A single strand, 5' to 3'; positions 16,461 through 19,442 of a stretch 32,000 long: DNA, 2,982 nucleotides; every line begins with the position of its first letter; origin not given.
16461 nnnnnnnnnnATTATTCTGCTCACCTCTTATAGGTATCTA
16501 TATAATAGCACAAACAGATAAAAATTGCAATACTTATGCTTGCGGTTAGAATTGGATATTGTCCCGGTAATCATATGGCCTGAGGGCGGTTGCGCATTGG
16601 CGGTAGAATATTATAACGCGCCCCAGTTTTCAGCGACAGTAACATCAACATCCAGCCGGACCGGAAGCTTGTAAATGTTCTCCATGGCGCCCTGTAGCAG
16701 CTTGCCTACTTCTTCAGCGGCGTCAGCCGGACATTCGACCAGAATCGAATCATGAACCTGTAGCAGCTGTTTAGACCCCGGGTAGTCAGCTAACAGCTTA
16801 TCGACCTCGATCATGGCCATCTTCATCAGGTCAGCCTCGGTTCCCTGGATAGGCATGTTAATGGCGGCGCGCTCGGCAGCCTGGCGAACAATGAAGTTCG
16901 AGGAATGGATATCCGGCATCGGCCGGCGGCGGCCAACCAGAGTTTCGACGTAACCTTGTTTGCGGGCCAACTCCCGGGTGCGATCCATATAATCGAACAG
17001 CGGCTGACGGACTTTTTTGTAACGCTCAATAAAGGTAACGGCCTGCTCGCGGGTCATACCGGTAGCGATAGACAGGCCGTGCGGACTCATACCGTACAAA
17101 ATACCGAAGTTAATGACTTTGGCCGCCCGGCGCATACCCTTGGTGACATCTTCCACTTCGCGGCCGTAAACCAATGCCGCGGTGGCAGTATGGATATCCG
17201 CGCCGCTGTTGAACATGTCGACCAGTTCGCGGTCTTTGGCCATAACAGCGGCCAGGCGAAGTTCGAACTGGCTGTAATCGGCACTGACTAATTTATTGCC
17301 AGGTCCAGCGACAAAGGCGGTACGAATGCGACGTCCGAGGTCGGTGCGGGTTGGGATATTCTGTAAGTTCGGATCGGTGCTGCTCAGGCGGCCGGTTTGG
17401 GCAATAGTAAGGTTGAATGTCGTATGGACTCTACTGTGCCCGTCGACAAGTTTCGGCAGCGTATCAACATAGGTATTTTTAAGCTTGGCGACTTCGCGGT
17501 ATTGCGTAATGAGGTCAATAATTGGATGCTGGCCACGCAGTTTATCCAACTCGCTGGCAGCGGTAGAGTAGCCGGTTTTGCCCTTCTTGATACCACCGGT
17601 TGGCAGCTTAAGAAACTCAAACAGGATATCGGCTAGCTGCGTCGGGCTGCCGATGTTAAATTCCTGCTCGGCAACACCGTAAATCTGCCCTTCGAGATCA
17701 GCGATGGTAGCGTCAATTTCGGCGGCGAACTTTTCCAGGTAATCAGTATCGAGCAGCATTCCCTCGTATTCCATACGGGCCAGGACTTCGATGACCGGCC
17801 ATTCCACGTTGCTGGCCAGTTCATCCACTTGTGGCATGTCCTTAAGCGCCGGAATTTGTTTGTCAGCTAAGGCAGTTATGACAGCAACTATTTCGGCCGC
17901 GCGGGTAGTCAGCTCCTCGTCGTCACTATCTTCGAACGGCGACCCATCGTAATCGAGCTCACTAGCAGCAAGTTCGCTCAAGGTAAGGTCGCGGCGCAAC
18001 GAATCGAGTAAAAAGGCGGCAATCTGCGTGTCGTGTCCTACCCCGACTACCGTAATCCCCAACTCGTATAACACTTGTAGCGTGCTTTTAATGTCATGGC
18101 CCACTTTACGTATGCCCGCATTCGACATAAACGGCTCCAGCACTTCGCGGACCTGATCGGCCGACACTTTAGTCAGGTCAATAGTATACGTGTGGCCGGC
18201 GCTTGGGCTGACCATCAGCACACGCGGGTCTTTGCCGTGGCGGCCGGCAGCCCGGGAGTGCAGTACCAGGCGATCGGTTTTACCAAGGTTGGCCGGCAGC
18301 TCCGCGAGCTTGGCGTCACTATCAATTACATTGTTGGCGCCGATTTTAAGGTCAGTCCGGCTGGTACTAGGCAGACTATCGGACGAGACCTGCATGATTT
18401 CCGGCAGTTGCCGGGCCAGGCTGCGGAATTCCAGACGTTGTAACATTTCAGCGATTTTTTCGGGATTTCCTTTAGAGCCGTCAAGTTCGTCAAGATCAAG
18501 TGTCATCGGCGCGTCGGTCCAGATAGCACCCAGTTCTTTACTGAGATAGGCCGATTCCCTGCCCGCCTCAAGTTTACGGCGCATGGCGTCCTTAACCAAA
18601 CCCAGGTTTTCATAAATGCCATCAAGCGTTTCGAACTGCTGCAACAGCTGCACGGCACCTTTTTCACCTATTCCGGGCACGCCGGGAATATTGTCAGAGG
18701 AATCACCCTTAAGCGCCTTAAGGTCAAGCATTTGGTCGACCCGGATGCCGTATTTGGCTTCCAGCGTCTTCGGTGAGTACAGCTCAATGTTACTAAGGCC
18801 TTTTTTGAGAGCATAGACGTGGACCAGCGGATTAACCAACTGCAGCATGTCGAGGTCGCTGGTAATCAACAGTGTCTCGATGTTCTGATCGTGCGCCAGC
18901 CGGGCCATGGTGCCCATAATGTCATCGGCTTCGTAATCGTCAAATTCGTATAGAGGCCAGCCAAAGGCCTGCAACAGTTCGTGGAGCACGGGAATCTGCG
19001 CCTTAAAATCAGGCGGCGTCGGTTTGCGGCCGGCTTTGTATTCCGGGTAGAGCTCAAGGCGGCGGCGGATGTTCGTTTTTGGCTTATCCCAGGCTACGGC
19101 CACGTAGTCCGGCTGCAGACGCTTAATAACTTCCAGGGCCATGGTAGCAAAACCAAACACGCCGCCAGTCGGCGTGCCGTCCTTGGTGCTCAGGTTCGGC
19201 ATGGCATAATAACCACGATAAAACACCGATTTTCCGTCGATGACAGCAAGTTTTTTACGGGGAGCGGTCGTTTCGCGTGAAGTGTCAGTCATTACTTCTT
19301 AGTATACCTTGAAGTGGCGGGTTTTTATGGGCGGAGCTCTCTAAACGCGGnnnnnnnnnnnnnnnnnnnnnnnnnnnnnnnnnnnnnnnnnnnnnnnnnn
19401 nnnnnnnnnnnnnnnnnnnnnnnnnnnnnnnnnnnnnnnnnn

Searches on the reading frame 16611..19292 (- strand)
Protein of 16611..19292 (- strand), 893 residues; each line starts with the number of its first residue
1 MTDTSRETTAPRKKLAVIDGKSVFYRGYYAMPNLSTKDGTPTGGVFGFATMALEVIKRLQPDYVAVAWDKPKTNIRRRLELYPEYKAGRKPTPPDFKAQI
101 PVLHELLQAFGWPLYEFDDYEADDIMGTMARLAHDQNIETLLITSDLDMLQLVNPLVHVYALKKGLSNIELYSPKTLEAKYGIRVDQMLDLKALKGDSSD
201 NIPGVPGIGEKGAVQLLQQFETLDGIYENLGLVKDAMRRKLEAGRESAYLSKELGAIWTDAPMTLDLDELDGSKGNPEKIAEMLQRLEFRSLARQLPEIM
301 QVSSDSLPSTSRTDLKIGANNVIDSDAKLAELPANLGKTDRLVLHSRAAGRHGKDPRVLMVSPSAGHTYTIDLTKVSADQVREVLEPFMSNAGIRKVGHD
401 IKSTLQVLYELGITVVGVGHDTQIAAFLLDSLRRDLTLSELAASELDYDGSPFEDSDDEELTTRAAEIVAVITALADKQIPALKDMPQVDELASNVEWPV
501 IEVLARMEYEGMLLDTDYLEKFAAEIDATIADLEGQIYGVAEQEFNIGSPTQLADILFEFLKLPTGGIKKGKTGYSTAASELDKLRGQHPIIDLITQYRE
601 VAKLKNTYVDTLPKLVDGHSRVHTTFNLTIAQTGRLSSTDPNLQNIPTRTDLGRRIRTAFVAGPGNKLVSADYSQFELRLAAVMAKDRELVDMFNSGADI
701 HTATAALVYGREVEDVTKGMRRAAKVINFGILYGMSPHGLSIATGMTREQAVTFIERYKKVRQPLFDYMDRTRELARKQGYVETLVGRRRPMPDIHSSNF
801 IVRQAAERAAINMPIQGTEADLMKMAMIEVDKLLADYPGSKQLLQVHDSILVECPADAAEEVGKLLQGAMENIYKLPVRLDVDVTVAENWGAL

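Call 55: search_protein_families(library=pfam, proteins=[window:16611-19292:-], max_evalue=0.00001)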
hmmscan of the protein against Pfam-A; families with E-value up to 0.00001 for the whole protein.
window:16611-19292:- (893 aa): 4 families
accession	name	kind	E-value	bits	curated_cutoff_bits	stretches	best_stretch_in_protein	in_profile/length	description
PF00476.26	DNA_pol_A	-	1.8e-139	465.4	34.3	1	517-891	2-380/381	DNA polymerase family A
PF02739.22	5_3_exonuc_N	-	1.8e-50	171.3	34.3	1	14-182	1-164/164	5'-3' exonuclease, N-terminal resolvase-like domain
PF01367.25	5_3_exonuc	-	3.4e-29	101.6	40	1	185-273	3-92/97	5'-3' exonuclease, C-terminal SAM fold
PF01612.26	DNA_pol_A_exo1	-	5e-06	26.9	23.6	1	366-448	50-130/173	3'-5' exonuclease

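Call 73: list_cluster_members(proteins=[window:16614-19292:-, window:603-2732:-, window:27987-29363:-, window:11322-13505:+])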
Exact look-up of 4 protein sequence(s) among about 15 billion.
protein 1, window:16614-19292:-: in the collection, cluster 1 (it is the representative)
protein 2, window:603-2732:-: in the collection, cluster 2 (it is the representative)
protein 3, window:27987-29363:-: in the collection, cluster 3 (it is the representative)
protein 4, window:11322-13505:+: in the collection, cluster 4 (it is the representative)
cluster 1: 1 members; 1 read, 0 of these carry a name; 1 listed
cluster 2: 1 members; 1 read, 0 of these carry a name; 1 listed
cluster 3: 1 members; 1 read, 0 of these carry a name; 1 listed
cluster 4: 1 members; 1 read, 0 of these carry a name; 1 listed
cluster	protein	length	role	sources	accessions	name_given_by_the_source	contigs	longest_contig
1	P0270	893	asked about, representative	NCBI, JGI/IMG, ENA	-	-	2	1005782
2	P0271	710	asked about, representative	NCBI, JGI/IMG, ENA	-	-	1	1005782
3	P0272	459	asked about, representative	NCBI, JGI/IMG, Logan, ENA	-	-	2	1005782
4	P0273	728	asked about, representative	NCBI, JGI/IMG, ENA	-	-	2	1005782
